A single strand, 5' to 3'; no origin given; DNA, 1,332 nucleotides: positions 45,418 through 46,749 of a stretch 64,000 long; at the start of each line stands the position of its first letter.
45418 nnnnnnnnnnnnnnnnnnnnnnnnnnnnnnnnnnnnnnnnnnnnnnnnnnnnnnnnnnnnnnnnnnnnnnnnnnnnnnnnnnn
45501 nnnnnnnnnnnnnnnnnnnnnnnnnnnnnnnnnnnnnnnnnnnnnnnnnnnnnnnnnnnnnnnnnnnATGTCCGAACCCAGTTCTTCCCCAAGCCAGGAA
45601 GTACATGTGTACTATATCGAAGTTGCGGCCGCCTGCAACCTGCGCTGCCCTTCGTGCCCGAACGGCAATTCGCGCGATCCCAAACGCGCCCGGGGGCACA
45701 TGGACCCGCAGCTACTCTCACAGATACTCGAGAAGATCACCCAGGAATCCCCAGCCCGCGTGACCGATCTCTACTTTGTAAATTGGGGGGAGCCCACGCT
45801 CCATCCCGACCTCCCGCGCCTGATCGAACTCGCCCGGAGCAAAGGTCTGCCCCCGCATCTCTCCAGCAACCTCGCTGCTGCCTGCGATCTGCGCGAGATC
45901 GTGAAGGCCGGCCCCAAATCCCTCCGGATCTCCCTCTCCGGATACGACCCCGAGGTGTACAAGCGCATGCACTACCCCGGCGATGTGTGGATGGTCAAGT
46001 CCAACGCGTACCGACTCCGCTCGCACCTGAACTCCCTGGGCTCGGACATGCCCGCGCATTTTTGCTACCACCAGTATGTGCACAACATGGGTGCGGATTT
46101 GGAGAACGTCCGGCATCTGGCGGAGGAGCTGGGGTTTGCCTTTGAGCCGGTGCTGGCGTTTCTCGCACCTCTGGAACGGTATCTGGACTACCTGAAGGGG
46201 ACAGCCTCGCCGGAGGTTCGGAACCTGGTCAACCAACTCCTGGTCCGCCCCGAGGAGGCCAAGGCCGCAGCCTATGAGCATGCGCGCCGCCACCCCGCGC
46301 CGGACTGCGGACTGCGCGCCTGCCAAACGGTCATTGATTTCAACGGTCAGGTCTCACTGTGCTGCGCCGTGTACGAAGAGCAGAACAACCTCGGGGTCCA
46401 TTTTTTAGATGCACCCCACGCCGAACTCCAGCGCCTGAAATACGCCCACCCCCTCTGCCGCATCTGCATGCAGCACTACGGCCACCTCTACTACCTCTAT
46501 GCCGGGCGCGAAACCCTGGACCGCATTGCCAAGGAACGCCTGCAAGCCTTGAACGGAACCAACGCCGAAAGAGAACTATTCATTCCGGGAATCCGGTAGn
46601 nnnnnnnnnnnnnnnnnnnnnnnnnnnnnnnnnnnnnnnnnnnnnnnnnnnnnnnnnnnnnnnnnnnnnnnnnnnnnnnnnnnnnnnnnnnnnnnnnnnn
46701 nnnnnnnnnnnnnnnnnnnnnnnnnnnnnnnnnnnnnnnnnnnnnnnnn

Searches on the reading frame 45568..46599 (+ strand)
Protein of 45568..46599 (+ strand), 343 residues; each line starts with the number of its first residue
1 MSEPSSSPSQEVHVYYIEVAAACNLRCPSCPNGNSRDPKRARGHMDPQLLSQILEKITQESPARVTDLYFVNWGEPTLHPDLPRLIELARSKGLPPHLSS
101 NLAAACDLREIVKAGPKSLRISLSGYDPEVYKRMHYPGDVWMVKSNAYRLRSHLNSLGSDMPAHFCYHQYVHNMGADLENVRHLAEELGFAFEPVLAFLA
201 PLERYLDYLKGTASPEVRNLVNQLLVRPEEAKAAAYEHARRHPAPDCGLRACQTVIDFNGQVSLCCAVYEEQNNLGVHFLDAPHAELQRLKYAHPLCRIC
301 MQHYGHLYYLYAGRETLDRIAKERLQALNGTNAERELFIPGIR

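Call 5: search_protein_families(library=pfam, proteins=[window:45568-46599:+], max_evalue=0.1)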
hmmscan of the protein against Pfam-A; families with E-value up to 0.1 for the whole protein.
window:45568-46599:+ (343 aa): 2 families
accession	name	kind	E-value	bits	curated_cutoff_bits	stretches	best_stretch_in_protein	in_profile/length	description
PF04055.27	Radical_SAM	-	2.7e-12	47.6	29.5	1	18-154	2-141/166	Radical SAM superfamily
PF13353.11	Fer4_12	-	0.02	15.6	22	1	21-90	13-75/137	4Fe-4S single cluster domain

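Call 6: search_protein_families(library=ncbifam, proteins=[window:45568-46599:+], max_evalue=0.1)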
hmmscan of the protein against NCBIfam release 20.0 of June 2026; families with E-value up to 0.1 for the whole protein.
window:45568-46599:+ (343 aa): 35 families (the best 25 are shown)
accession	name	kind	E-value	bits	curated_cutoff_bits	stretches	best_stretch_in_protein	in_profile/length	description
TIGR04317.1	W_rSAM_matur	equivalog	1.7e-15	57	380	1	13-190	4-176/349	tungsten cofactor oxidoreductase radical SAM maturase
NF045646.2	rSAM_Se_TrsS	equivalog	4.8e-08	32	490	1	14-95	87-162/441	radical SAM (seleno)protein TrsS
TIGR04321.1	spiroSPASM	subfamily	1.2e-07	30.9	250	1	15-89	233-305/510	spiro-SPASM protein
TIGR04311.1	rSAM_Geo_metal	subfamily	1.6e-07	30.8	400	1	16-145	6-134/423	radical SAM/SPASM family putative metalloenzyme maturase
TIGR03972.1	rSAM_TYW1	equivalog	2e-06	27.1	317.95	1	74-141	128-196/297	4-demethylwyosine synthase TYW1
TIGR02109.1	PQQ_syn_pqqE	equivalog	8.7e-06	24.9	381.35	1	16-135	10-125/358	pyrroloquinoline quinone biosynthesis protein PqqE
TIGR04053.2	TIGR04053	equivalog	9.8e-06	25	395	1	13-135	8-129/366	TIGR04053 family radical SAM/SPASM domain-containing protein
TIGR04251.1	SCM_rSAM_ScmF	equivalog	2.2e-05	24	400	1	13-135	4-125/353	SynChlorMet cassette radical SAM/SPASM protein ScmF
TIGR04133.1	rSAM_w_lipo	hypoth_equivalog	2.7e-05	23.3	425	1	13-129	24-139/350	TIGR04133 family radical SAM/SPASM protein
TIGR02495.1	NrdG2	equivalog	2.8e-05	23.5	131.15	1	22-115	25-112/193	anaerobic ribonucleoside-triphosphate reductase activating protein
NF045702.1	rSAM_GDGT_ether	equivalog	4.7e-05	22.2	450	1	15-133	88-208/486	tetraether lipid synthase Tes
TIGR04038.1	tatD_link_rSAM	subfamily_domain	5.6e-05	23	129.7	1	15-192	10-186/192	TatD family nuclease-associated radical SAM protein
TIGR02666.1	moaA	equivalog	6.1e-05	22.1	284.05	1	17-135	14-134/336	GTP 3',8-cyclase MoaA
TIGR04347.1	pseudo_SAM_Halo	equivalog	6.8e-05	22.3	525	1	6-126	31-147/390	TIGR04347 family pseudo-SAM/SPASM protein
TIGR04167.1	rSAM_SeCys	equivalog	6.8e-05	22.2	300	1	10-102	5-90/303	arsenosugar biosynthesis radical SAM (seleno)protein ArsS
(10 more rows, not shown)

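Call 10: find_homologous_proteins(query=window:45568-46599:+)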
Query window:45568-46599:+ (343 aa): 93 proteins with E <= 0.001 among 3542 candidates.
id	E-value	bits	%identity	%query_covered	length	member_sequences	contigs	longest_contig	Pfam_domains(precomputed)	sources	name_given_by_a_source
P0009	3.9e-235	797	100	100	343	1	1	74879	PF04055.28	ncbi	-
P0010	2.5e-101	357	54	92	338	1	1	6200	PF04055.28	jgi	jgi:hypothetical protein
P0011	4.1e-99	350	50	94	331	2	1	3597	PF04055.28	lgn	-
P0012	9.9e-98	346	51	92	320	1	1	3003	PF04055.28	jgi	jgi:MoaA/NifB/PqqE/SkfB family radical SAM enzyme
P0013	1.5e-96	342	50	92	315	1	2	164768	PF04055.28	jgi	jgi:pyruvate-formate lyase-activating enzyme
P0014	2.4e-96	341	50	93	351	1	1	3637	PF04055.28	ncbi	-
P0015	8.6e-96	339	50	94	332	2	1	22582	PF04055.28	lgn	-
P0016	4.2e-95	337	51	92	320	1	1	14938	PF04055.28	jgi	jgi:MoaA/NifB/PqqE/SkfB family radical SAM enzyme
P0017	9.5e-95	336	50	92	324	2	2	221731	PF04055.28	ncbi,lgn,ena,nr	ncbi:radical SAM protein [bacterium]|nr:radical SAM protein [bacterium]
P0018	1.6e-89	319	48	93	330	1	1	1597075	PF04055.28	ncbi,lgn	ncbi:MAG: radical SAM protein [candidate division FCPU426 bacterium]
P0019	5.0e-87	310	45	93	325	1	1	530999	PF04055.28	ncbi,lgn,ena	-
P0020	2.2e-86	308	45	95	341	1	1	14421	PF04055.28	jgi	jgi:MoaA/NifB/PqqE/SkfB family radical SAM enzyme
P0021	4.9e-82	294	43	91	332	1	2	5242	PF04055.28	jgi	-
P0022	2.5e-77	279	44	90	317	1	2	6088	-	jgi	-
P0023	2.9e-72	262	43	94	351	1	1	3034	PF04055.28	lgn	-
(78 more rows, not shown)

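Call 15: find_encoding_contigs(protein=P0013, flank=6000, max_places=2)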
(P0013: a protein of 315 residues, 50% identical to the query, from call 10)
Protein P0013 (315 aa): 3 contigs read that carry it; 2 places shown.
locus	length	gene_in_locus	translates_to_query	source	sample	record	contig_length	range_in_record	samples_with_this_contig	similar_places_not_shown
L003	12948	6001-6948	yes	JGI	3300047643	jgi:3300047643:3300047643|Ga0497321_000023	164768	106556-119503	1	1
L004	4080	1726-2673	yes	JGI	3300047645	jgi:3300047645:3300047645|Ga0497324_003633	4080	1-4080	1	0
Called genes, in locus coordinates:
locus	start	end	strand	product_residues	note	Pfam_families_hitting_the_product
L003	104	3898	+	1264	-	PF00989:PAS (faint), PF13426:PAS_9, PF08447:PAS_3, PF01590:GAF (weak), PF00512:HisKA, PF02518:HATPase_c, PF00072:Response_reg, PF01627:Hpt, +2 more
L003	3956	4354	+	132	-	PF00072:Response_reg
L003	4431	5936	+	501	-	PF00999:Na_H_Exchanger, PF02080:TrkA_C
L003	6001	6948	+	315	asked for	PF04055:Radical_SAM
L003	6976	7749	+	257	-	PF01891:CbiM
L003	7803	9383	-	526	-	PF01209:Ubie_methyltran (weak), PF08241:Methyltransf_11, PF08242:Methyltransf_12 (weak), PF13649:Methyltransf_25, PF13847:Methyltransf_31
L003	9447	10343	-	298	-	PF08241:Methyltransf_11, PF13489:Methyltransf_23, PF13649:Methyltransf_25 (weak)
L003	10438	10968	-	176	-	-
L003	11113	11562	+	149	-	PF07238:PilZ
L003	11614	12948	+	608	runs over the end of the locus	-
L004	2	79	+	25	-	?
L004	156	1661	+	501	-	PF00999:Na_H_Exchanger, PF02080:TrkA_C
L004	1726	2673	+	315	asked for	PF04055:Radical_SAM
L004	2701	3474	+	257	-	PF01891:CbiM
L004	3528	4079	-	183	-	?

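Call 16: find_encoding_contigs(protein=P0017, flank=6000, max_places=2)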
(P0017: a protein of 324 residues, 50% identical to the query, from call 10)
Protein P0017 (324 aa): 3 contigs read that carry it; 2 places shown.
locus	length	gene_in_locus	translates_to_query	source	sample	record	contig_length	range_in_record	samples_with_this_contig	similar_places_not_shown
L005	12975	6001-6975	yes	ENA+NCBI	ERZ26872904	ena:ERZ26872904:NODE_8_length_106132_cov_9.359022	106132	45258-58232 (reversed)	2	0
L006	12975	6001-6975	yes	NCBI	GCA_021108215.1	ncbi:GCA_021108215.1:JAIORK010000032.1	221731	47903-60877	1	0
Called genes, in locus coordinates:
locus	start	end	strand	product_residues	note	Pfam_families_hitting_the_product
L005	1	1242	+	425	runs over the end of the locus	PF00512:HisKA (weak), PF02518:HATPase_c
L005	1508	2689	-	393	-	PF00512:HisKA, PF02518:HATPase_c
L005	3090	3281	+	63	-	-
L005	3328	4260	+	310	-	PF13489:Methyltransf_23, PF08241:Methyltransf_11, PF13649:Methyltransf_25 (weak)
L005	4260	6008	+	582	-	PF01209:Ubie_methyltran, PF13649:Methyltransf_25, PF13847:Methyltransf_31, PF08241:Methyltransf_11, PF08242:Methyltransf_12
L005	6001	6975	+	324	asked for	PF04055:Radical_SAM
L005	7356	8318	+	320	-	PF08279:HTH_11 (weak), PF13280:WYL, PF25583:WCX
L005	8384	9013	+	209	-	-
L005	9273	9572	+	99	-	-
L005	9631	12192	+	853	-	PF18019:Cas3_HD, PF00270:DEAD (faint), PF00271:Helicase_C (faint), PF22590:Cas3-like_C_2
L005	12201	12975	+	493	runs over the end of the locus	PF09481:CRISPR_Cse1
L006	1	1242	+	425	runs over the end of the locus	PF00512:HisKA (weak), PF02518:HATPase_c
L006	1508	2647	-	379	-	PF00512:HisKA, PF02518:HATPase_c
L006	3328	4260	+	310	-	PF13489:Methyltransf_23, PF08241:Methyltransf_11, PF13649:Methyltransf_25 (weak)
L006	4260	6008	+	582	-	PF01209:Ubie_methyltran, PF13649:Methyltransf_25, PF13847:Methyltransf_31, PF08241:Methyltransf_11, PF08242:Methyltransf_12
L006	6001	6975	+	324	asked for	PF04055:Radical_SAM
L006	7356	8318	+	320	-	PF08279:HTH_11 (weak), PF13280:WYL, PF25583:WCX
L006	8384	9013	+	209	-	-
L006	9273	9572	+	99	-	-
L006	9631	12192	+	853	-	PF18019:Cas3_HD, PF00270:DEAD (faint), PF00271:Helicase_C (faint), PF22590:Cas3-like_C_2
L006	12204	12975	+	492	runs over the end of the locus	PF09481:CRISPR_Cse1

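Call 17: find_encoding_contigs(protein=P0018, flank=6000, max_places=2)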
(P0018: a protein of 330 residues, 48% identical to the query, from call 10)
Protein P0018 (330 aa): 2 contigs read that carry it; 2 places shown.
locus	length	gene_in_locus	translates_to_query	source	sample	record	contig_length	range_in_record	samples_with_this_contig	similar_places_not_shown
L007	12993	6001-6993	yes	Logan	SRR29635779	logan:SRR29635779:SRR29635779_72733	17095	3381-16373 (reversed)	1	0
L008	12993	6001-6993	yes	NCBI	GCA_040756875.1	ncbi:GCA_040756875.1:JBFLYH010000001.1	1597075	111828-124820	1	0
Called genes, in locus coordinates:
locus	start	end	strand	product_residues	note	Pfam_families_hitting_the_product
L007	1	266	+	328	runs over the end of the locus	?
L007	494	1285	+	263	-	-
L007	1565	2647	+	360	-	PF18962:Por_Secre_tail (faint)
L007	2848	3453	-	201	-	-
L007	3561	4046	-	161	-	PF00255:GSHPx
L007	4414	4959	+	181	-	-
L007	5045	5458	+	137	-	PF12675:DUF3795 (faint)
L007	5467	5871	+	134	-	PF06108:DUF952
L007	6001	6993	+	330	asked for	PF04055:Radical_SAM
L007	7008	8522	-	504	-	PF01209:Ubie_methyltran, PF13847:Methyltransf_31, PF08241:Methyltransf_11, PF08242:Methyltransf_12, PF13649:Methyltransf_25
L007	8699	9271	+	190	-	PF28474:DUF8412, PF13376:OmdA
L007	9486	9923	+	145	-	PF07238:PilZ (weak)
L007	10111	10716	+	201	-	PF24709:DUF7670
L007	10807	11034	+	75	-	PF09723:Zn_ribbon_8, PF24441:DUF7560 (weak)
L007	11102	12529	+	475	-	PF07690:MFS_1, PF12832:MFS_1_like (faint), PF07690:MFS_1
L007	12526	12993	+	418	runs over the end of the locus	PF07690:MFS_1, PF00083:Sugar_tr (weak), PF12832:MFS_1_like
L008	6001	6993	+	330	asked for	PF04055:Radical_SAM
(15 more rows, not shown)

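Call 26: search_protein_families(library=pfam, proteins=[L005:4260-6008:+, L003:7803-9383:-, L007:7008-8522:-], max_evalue=0.01)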
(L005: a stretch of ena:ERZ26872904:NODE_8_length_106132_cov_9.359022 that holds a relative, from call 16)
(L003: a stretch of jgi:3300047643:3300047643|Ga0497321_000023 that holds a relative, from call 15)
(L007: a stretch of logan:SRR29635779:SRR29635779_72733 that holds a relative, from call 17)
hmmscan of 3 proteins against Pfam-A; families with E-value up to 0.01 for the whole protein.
L005:4260-6008:+ (582 aa): 7 families
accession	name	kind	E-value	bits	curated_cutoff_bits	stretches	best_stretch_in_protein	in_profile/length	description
PF08241.18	Methyltransf_11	-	3.1e-16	60.2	21.2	1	69-153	14-94/95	Methyltransferase domain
PF13649.12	Methyltransf_25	-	5.8e-16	59.4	27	1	55-150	1-97/97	Methyltransferase domain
PF13847.12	Methyltransf_31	-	5.9e-12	45.9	27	1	53-156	5-111/145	Methyltransferase domain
PF01209.24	Ubie_methyltran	-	9e-10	38.7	20.1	1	43-153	41-150/233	ubiE/COQ5 methyltransferase family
PF08242.18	Methyltransf_12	-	3.4e-09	37.8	30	1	58-151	3-97/98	Methyltransferase domain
PF13489.12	Methyltransf_23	-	0.00027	21.1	27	1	52-155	23-117/164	Methyltransferase domain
PF05148.21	Methyltransf_8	-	0.00092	19.6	27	1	100-154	103-156/219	Hypothetical methyltransferase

L003:7803-9383:- (526 aa): 7 families
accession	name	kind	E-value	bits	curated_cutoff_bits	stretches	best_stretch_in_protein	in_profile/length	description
PF08241.18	Methyltransf_11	-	4.2e-15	56.6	21.2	1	68-154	13-94/95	Methyltransferase domain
PF13649.12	Methyltransf_25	-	9.7e-13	49.1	27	1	55-151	1-97/97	Methyltransferase domain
PF13847.12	Methyltransf_31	-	2.6e-08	34.1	27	1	54-159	6-113/145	Methyltransferase domain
PF08242.18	Methyltransf_12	-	2.9e-07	31.6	30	1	57-153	2-98/98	Methyltransferase domain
PF01209.24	Ubie_methyltran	-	4.2e-07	30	20.1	1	52-154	48-150/233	ubiE/COQ5 methyltransferase family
PF13489.12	Methyltransf_23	-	0.00043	20.5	27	1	52-156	23-117/164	Methyltransferase domain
PF05148.21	Methyltransf_8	-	0.0096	16.2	27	0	104-155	106-156/219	Hypothetical methyltransferase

L007:7008-8522:- (504 aa): 7 families
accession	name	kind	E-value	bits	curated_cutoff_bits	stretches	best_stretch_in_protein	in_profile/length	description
PF08241.18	Methyltransf_11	-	9e-16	58.7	21.2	1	45-133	12-95/95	Methyltransferase domain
PF13649.12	Methyltransf_25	-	6.6e-15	56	27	1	33-129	1-97/97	Methyltransferase domain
PF13847.12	Methyltransf_31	-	4.7e-09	36.5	27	1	30-138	4-114/145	Methyltransferase domain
PF08242.18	Methyltransf_12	-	1.1e-08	36.1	30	1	34-131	1-98/98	Methyltransferase domain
PF01209.24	Ubie_methyltran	-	3.8e-08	33.4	20.1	1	28-132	47-150/233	ubiE/COQ5 methyltransferase family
PF05148.21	Methyltransf_8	-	0.00011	22.6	27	1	80-133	104-156/219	Hypothetical methyltransferase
PF13489.12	Methyltransf_23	-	0.0005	20.3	27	1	32-134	25-117/164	Methyltransferase domain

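Call 28: find_related_loci(query=A1, collection=genome_contigs, flank=8000)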
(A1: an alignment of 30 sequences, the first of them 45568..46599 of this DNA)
Query A1 (343 aa) in genome_contigs; peptide patterns used: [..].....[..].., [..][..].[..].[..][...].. (x = any residue, [..] = any of these).
389 stretches matched a pattern; 373 encode a relative of the query (tblastn E <= 1e-3); the best 80 are kept; 79 distinct loci.
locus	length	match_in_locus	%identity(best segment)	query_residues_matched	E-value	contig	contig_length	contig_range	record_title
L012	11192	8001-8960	50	11-332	2e-102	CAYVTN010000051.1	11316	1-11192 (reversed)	MAG TPA_asm: uncultured bacterium isolate binchicken_co224_182 genome assembly, contig: NODE_5845_length_11316_cov_5.077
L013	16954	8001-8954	48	4-324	2e-92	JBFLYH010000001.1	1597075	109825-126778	MAG: candidate division FCPU426 bacterium isolate MAG080 MAG080_1, whole genome shotgun sequence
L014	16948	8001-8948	45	5-324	4e-91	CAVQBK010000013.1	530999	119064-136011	MAG: uncultured bacterium isolate MFD02923.bin.1.27 genome assembly, contig: contig_5544, whole genome shotgun sequence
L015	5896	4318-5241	43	13-325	2e-84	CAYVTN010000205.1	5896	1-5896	MAG TPA_asm: uncultured bacterium isolate binchicken_co224_182 genome assembly, contig: NODE_15948_length_5896_cov_4.156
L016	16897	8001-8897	43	5-303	1e-79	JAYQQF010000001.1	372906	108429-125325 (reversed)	MAG: Alphaproteobacteria bacterium isolate SD3112_S42.concoct.075 NODE_1_length_372906_cov_15.3142, whole genome shotgun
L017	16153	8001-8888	42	4-303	3e-78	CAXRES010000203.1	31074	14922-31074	MAG: Alphaproteobacteria bacterium isolate CJ01B_4.108 genome assembly, contig: k141_895836, whole genome shotgun sequen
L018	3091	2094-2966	44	11-303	3e-77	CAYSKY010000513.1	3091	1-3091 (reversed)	MAG TPA_asm: uncultured Burkholderiales bacterium isolate SRP296810_co1_20 genome assembly, contig: NODE_48746_length_30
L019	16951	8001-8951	42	8-326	8e-78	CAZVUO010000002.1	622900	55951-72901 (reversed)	MAG TPA_asm: uncultured bacterium isolate binchicken_co22_256 genome assembly, contig: NODE_2_length_622900_cov_785.8626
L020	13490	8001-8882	45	7-302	4e-76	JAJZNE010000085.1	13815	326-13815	MAG: Proteobacteria bacterium isolate MAS3.bin7 NODE_9248_length_13815_cov_1.636397, whole genome shotgun sequence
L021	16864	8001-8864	41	13-303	6e-74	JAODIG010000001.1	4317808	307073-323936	MAG: Chroococcopsis gigantea SAG 12.99 S2C1, whole genome shotgun sequence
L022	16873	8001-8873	42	4-302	7e-74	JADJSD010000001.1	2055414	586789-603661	MAG: Betaproteobacteria bacterium isolate Hade_18-Q3-R52-61_BATAC.452 tig00000229-10-20533750, whole genome shotgun sequ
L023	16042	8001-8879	45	6-300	1e-76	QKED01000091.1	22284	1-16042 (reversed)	MAG: Gammaproteobacteria bacterium isolate SZUA-467 scaffold_5706, whole genome shotgun sequence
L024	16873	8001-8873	42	4-302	4e-73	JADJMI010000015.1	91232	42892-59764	MAG: Betaproteobacteria bacterium isolate EsbW_18-Q3-R4-48_BATAC.303 tig00016942-10-911860, whole genome shotgun sequenc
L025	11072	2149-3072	40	13-325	8e-73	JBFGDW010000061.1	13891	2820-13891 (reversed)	MAG: Candidatus Polarisedimenticolia bacterium isolate Mix_sand02.2020.12.D.57 k141_2077877_length_13891_cov_14.0419, wh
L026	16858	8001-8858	43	13-303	2e-72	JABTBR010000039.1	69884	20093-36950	Oxalobacteraceae bacterium strain BJB404 39, whole genome shotgun sequence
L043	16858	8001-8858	42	13-303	1e-69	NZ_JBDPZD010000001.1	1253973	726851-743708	Roseateles paludis strain DJS-2-20 contig1, whole genome shotgun sequence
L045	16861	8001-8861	43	12-303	2e-69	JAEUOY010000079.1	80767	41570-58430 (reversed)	MAG: Burkholderiaceae bacterium isolate new MAG-211 k141_2964741, whole genome shotgun sequence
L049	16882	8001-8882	40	6-300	4e-69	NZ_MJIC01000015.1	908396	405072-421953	Alteromonas lipolytica strain JW12 Alteromonas_lipolytica_JW12_S3, whole genome shotgun sequence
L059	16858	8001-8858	40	12-300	8e-68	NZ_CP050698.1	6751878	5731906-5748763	Desulfosediminicola flagellatus strain IMCC35005 chromosome, complete genome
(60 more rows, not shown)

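Call 35: find_encoding_contigs(protein=P0009, flank=10000, max_places=2)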
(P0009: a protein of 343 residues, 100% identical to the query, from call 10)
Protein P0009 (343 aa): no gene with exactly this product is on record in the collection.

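Call 36: list_cluster_members(proteins=[P0009, P0001, P0003, P0004, P0002, P0102])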
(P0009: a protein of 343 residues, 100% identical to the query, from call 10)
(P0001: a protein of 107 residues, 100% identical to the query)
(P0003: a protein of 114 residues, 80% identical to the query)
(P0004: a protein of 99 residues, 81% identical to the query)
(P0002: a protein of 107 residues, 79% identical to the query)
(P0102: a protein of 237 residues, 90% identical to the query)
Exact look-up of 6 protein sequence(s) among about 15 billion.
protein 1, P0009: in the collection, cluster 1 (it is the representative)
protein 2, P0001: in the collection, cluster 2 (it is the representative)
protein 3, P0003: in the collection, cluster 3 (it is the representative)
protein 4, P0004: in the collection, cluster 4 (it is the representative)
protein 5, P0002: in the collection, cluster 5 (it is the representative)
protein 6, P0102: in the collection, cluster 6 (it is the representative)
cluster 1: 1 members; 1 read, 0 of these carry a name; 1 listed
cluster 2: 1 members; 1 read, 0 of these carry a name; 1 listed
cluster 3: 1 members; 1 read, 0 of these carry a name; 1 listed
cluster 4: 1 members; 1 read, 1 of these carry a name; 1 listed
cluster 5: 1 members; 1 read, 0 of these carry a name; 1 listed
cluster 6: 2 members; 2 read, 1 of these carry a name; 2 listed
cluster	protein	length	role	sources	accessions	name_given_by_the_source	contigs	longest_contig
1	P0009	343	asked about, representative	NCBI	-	-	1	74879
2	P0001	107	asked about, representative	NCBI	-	-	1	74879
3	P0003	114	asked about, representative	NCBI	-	-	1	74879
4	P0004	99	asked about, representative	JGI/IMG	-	hypothetical protein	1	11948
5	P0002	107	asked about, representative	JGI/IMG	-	-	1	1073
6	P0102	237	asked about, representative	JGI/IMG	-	SAM-dependent methyltransferase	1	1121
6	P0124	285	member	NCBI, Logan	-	-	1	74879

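Call 42: search_protein_families(library=padloc, proteins=[window:45568-46599:+], max_evalue=0.01)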
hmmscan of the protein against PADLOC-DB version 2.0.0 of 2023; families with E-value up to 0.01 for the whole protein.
window:45568-46599:+ (343 aa): 2 families
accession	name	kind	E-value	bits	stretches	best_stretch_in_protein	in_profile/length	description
PDLC02903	pVip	-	7.2e-06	23.6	1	17-101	4-77/257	Viperins not associated with kinases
PDLC02904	pVip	-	0.00047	17.8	1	19-101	9-84/262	Viperins associated with kinases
